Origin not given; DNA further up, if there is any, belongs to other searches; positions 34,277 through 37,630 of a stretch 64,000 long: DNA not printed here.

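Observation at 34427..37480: Natural fusion of squalene monooxygenase (N-terminal) and squalene synthase (C-terminal) in one 1017-aa polypeptide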

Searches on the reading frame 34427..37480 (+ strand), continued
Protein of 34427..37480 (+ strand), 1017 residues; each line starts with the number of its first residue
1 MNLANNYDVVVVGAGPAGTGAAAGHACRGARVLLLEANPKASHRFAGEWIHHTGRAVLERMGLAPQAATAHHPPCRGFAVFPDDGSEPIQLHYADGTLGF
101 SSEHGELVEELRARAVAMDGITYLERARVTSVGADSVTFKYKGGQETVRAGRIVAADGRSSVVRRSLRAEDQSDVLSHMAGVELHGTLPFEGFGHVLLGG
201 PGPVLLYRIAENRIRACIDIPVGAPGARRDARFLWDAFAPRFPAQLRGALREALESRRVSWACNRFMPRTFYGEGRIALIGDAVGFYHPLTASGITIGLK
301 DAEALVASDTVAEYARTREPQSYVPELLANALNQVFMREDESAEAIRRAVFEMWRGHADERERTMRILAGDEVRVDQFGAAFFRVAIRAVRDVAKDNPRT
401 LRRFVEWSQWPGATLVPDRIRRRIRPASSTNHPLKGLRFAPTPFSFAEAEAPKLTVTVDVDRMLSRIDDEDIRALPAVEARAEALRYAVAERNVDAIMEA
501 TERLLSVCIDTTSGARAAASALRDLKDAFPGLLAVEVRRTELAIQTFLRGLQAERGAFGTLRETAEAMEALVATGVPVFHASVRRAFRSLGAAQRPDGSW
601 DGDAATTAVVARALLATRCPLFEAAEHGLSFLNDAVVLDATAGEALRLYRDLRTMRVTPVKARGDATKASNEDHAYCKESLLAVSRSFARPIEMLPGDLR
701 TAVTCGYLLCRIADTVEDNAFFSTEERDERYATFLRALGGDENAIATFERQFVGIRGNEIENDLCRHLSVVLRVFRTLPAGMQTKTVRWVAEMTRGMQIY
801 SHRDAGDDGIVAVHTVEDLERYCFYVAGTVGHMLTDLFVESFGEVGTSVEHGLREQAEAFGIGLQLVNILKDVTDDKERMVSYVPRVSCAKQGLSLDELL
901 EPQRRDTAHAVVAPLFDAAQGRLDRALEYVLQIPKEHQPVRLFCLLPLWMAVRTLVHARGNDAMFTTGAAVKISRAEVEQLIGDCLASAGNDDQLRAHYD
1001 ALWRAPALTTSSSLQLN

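Call 66: predict_structure(alignment_id=A1)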
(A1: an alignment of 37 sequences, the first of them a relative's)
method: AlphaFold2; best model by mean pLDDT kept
length: 1017 residues; sequences in the alignment: 37
mean_pLDDT: 88.8   pTM: 0.67
mean pLDDT of the five models: 88.8, 87.8, 87.3, 86.4, 86.1
residues with pLDDT >= 90: 592; 70-90: 383; 50-70: 34; < 50: 8
segments of 3 or more residues with pLDDT < 50: 1011-1017
pLDDT, mean of each block of 10 residues (from residue 1): 87 95 96 94 81 94 87 92 94 93 92 94 95 94 94 90 81 83 92 92 92 92 73 91 92 87 88 94 85 89 96 93 89 88 89 92 90 85 84 75 83 88 87 88 74 76 81 76 92 93 93 96 93 93 94 90 97 94 91 91 93 94 92 88 91 79 62 91 85 92 97 93 92 93 88 90 95 93 93 92 86 91 92 95 90 89 90 80 91 90 90 92 94 93 92 88 80 82 87 93 77 35
secondary structure, 60 per line:
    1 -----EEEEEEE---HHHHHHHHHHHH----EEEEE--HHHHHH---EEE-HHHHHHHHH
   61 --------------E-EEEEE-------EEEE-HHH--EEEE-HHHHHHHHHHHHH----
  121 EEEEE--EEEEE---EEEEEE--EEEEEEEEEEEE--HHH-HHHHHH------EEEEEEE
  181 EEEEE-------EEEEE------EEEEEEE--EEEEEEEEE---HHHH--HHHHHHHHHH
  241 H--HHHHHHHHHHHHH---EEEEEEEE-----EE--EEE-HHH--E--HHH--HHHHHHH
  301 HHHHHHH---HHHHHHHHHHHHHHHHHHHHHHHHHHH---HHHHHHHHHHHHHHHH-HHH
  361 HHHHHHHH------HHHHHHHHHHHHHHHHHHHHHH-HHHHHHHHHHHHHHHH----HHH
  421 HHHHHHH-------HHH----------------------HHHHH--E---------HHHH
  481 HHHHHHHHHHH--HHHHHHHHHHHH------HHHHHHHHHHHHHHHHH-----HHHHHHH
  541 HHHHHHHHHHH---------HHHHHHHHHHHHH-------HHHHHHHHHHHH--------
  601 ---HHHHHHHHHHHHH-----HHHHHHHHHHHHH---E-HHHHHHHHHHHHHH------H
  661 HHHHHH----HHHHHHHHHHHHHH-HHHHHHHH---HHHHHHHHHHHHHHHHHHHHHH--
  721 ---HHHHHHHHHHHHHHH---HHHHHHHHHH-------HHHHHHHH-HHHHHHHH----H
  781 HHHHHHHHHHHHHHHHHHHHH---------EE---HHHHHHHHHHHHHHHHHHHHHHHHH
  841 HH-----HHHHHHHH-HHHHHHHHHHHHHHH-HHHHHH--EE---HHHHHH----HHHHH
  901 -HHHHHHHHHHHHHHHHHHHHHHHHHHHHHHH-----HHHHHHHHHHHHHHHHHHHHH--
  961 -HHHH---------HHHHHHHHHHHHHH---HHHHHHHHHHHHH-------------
elements in order (helices of 4 or more, strands of 3 or more residues): E6-12 H16-27 E32-36 H39-44 E48-50 H52-60 E77-81 E89-92 E99-102 H104-116 E121-125 E128-132 E136-141 E144-155 H162-167 E174-185 E193-197 E204-210 E213-221 H225-228 H231-241 H244-256 E260-267 E277-279 H294-307 H311-337 H341-356 H358-368 H375-396 H398-413 H418-427 H460-464 H477-491 H494-505 H512-528 H534-551 H561-573 H581-592 H604-616 H622-634 H640-653 H660-666 H671-684 H686-693 H697-718 H724-738 H742-751 H759-766 H768-775 H780-801 H816-842 H848-855 H857-871 H873-878 H886-891 H896-900 H902-932 H938-958 H962-965 H975-988 H992-1004

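Call 67: list_cluster_members(proteins=[P0092, P0003, P0020, P0004])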
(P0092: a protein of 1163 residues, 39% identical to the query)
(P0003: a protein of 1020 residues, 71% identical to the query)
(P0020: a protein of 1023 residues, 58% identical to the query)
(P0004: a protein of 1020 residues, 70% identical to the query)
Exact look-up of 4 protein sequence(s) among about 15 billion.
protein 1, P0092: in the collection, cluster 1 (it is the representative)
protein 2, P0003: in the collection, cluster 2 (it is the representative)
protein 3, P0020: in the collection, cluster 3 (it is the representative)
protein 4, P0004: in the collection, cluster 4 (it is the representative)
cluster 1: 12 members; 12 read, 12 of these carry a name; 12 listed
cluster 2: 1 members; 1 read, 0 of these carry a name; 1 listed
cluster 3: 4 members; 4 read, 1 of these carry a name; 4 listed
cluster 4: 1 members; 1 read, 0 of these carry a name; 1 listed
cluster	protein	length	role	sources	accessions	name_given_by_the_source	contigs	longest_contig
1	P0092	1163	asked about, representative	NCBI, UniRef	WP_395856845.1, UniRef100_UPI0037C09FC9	squalene/phytoene synthase family protein [Cystobacter fuscus] | squalene/phytoene synthase family protein n=1 Tax=Cystobacter fuscus TaxID=43 ...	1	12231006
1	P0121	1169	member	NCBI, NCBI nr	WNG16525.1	FAD-binding protein [Cystobacter fuscus]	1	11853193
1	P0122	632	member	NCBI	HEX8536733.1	MAG TPA: NAD(P)/FAD-dependent oxidoreductase, partial [Cystobacter sp.]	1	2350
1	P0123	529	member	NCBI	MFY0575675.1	FAD-dependent oxidoreductase [Cystobacter fuscus]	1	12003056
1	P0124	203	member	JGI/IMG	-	farnesyl-diphosphate farnesyltransferase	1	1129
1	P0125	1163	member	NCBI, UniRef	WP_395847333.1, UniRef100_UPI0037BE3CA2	squalene/phytoene synthase family protein [Cystobacter fuscus] | squalene/phytoene synthase family protein n=1 Tax=Cystobacter fuscus TaxID=43 ...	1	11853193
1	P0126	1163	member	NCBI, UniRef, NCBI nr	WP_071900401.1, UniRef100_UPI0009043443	squalene/phytoene synthase family protein [Cystobacter ferrugineus] | squalene/phytoene synthase family protein n=1 Tax=Cystobacter ferrugineus TaxID=83449 ...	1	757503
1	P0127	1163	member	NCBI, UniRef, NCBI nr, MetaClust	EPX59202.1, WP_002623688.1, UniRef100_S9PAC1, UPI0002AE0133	hypothetical protein D187_003106 [Cystobacter fuscus DSM 2262] | Squalene monooxygenase n=1 Tax=Cystobacter fuscus (strain ATCC 25194 / DSM 2262 / NBRC ... | squalene/phytoene synthase family protein [Cystobacter fuscus]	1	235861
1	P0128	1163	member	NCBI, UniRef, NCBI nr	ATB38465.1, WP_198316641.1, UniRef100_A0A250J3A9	hypothetical protein CYFUS_003900 [Cystobacter fuscus] | Squalene monooxygenase n=1 Tax=Cystobacter fuscus TaxID=43 RepID=A0A250J3A9_9BACT | squalene/phytoene synthase family protein [Cystobacter fuscus]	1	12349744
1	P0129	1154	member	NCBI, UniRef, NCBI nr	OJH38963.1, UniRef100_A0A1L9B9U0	hypothetical protein BON30_22405 [Cystobacter ferrugineus] | Squalene synthase n=1 Tax=Cystobacter ferrugineus TaxID=83449 RepID=A0A1L9B9U0_9BACT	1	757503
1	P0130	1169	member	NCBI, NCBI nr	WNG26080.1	FAD-binding protein [Cystobacter fuscus]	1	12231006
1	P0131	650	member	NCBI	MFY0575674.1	squalene/phytoene synthase family protein [Cystobacter fuscus]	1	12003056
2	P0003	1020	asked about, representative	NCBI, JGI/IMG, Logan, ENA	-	-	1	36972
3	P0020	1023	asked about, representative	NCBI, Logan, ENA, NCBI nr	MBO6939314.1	MAG: squalene/phytoene synthase family protein [Deltaproteobacteria bacterium] | squalene/phytoene synthase family protein [Deltaproteobacteria bacterium]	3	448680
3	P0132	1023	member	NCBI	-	-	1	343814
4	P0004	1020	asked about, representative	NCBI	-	-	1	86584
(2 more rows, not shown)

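Call 68: find_encoding_contigs(protein=P0092, flank=8000, max_places=2)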
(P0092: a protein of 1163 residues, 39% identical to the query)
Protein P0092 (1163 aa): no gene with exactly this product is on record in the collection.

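Call 69: find_encoding_contigs(protein=P0128, flank=8000, max_places=2)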
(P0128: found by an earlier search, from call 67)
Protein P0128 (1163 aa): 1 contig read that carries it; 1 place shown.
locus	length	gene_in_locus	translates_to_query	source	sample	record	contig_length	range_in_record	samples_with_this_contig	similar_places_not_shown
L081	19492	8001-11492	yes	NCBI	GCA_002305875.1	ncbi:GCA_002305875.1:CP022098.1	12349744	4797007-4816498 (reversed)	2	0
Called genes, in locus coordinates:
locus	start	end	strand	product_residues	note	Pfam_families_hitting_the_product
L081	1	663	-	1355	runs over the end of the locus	PF00989:PAS, PF08448:PAS_4, PF13426:PAS_9, PF08448:PAS_4, PF08447:PAS_3, PF01590:GAF, PF08448:PAS_4, PF08447:PAS_3, +11 more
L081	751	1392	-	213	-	PF00440:TetR_N, PF13305:TetR_C_33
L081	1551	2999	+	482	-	PF03055:RPE65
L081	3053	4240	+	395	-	PF02771:Acyl-CoA_dh_N, PF00441:Acyl-CoA_dh_1, PF08028:Acyl-CoA_dh_2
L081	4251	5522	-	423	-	PF13416:SBP_bac_8 (weak)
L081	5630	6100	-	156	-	PF16571:FBP_C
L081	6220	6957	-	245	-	PF10014:2OG-Fe_Oxy_2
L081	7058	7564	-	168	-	PF27746:Small_heat_shock_put (faint), PF00011:HSP20, PF17886:ArsA_HSP20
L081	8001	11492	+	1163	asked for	PF00890:FAD_binding_2 (weak), PF01266:DAO (weak), PF01494:FAD_binding_3, PF03486:HI0933_like (weak), PF13450:NAD_binding_8 (faint), PF08491:SE, PF13243:SQHop_cyclase_C (weak), PF00494:SQS_PSY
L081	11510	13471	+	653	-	PF00432:Prenyltrans (faint), PF13249:SQHop_cyclase_N, PF13243:SQHop_cyclase_C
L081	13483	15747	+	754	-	PF03176:MMPL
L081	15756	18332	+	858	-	PF00005:ABC_tran (faint), PF02463:SMC_N (faint), PF13191:AAA_16 (faint), PF13555:AAA_29 (faint), PF20703:nSTAND1 (faint), PF13304:AAA_21 (faint), PF00684:DnaJ_CXXCXGXG (faint), PF17755:UvrA_DNA-bind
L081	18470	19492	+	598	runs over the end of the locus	PF02412:TSP_3 (faint), PF00691:OmpA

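Call 82: find_encoding_contigs(protein=P0004, flank=10000, max_places=2)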
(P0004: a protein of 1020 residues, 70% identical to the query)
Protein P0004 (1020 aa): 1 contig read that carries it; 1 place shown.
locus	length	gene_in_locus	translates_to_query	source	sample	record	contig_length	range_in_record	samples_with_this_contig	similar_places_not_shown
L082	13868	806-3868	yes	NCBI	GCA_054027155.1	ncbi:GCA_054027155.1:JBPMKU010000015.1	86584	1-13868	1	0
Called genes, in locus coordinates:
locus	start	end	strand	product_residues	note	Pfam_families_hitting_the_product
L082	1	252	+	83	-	?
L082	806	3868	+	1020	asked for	PF01266:DAO (weak), PF01494:FAD_binding_3, PF07992:Pyr_redox_2 (faint), PF12831:FAD_oxidored (weak), PF08491:SE, PF00494:SQS_PSY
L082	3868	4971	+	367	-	PF01073:3Beta_HSD, PF01370:Epimerase, PF02719:Polysacc_synt_2 (weak), PF05368:NmrA, PF08659:KR, PF13460:NAD_binding_10, PF16363:GDP_Man_Dehyd, PF07993:NAD_binding_4 (weak)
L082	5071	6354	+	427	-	PF00368:HMG-CoA_red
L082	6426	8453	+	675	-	PF00432:Prenyltrans (faint), PF13249:SQHop_cyclase_N, PF07678:TED_complement (faint), PF13243:SQHop_cyclase_C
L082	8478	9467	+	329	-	PF02353:CMAS, PF13489:Methyltransf_23, PF01209:Ubie_methyltran, PF13847:Methyltransf_31, PF08241:Methyltransf_11, PF08242:Methyltransf_12, PF13649:Methyltransf_25, PF08498:Sterol_MT_C, +1 more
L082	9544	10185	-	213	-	-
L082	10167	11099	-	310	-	-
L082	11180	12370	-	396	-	PF00561:Abhydrolase_1 (weak), PF12146:Hydrolase_4, PF12697:Abhydrolase_6, PF00326:Peptidase_S9 (faint), PF02566:OsmC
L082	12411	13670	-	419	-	PF13415:Beta-prop_FBX42, PF24681:Kelch_KLHDC2_KLHL20_DRC7, PF24981:Beta-prop_ATRN-LZTR1, PF13854:Kelch_HCF, PF13415:Beta-prop_FBX42, PF13418:Beta-prop_TYW4, PF24681:Kelch_KLHDC2_KLHL20_DRC7, PF24981:Beta-prop_ATRN-LZTR1, +6 more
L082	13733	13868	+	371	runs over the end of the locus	PF00685:Sulfotransfer_1, PF13469:Sulfotransfer_3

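Call 83: find_encoding_contigs(protein=P0003, flank=10000, max_places=2)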
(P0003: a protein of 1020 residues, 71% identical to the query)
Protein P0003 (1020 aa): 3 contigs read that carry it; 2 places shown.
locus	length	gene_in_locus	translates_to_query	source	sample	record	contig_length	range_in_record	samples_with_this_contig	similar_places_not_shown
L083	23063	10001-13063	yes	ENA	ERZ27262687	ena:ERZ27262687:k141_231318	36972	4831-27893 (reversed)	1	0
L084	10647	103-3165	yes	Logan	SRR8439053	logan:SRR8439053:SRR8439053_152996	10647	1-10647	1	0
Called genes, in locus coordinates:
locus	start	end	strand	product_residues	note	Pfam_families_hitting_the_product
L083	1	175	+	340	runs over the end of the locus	PF13174:TPR_6 (faint), PF13428:TPR_14 (faint), PF13525:YfiO (faint), PF13432:TPR_16 (faint), PF14559:TPR_19 (faint)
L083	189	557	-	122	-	-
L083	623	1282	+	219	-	-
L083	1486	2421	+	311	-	PF12773:DZR (weak), PF16697:Yop-YscD_cpl (weak), PF00498:FHA, PF16697:Yop-YscD_cpl (weak), PF00498:FHA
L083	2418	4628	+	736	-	-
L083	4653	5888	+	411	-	PF16697:Yop-YscD_cpl, PF00498:FHA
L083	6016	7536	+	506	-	PF13176:TPR_7 (faint), PF13428:TPR_14 (faint), PF00515:TPR_1 (faint), PF07719:TPR_2 (faint), PF13181:TPR_8 (faint), PF13424:TPR_12 (faint), PF13414:TPR_11 (weak), PF14559:TPR_19 (weak), +1 more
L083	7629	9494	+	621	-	PF01433:Peptidase_M1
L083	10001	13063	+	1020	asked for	PF01494:FAD_binding_3, PF07992:Pyr_redox_2 (faint), PF12831:FAD_oxidored (faint), PF08491:SE, PF00494:SQS_PSY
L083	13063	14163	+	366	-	PF01073:3Beta_HSD, PF01370:Epimerase, PF02719:Polysacc_synt_2 (weak), PF05368:NmrA, PF08659:KR (weak), PF13460:NAD_binding_10, PF16363:GDP_Man_Dehyd, PF07993:NAD_binding_4 (weak)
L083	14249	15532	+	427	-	PF00368:HMG-CoA_red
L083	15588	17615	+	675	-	PF00432:Prenyltrans (faint), PF13249:SQHop_cyclase_N, PF07678:TED_complement (faint), PF13243:SQHop_cyclase_C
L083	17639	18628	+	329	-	PF02353:CMAS, PF13489:Methyltransf_23, PF01209:Ubie_methyltran, PF13847:Methyltransf_31, PF08241:Methyltransf_11, PF08242:Methyltransf_12, PF13649:Methyltransf_25, PF08498:Sterol_MT_C, +1 more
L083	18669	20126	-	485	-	-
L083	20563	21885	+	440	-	PF00542:Ribosomal_L12 (weak)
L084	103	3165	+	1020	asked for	PF01494:FAD_binding_3, PF07992:Pyr_redox_2 (faint), PF12831:FAD_oxidored (faint), PF08491:SE, PF00494:SQS_PSY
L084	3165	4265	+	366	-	PF01073:3Beta_HSD, PF01370:Epimerase, PF02719:Polysacc_synt_2 (weak), PF05368:NmrA, PF08659:KR (weak), PF13460:NAD_binding_10, PF16363:GDP_Man_Dehyd, PF07993:NAD_binding_4 (weak)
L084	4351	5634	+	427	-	PF00368:HMG-CoA_red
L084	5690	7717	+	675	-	PF00432:Prenyltrans (faint), PF13249:SQHop_cyclase_N, PF07678:TED_complement (faint), PF13243:SQHop_cyclase_C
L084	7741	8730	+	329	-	PF02353:CMAS, PF13489:Methyltransf_23, PF01209:Ubie_methyltran, PF13847:Methyltransf_31, PF08241:Methyltransf_11, PF08242:Methyltransf_12, PF13649:Methyltransf_25, PF08498:Sterol_MT_C, +1 more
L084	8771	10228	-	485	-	-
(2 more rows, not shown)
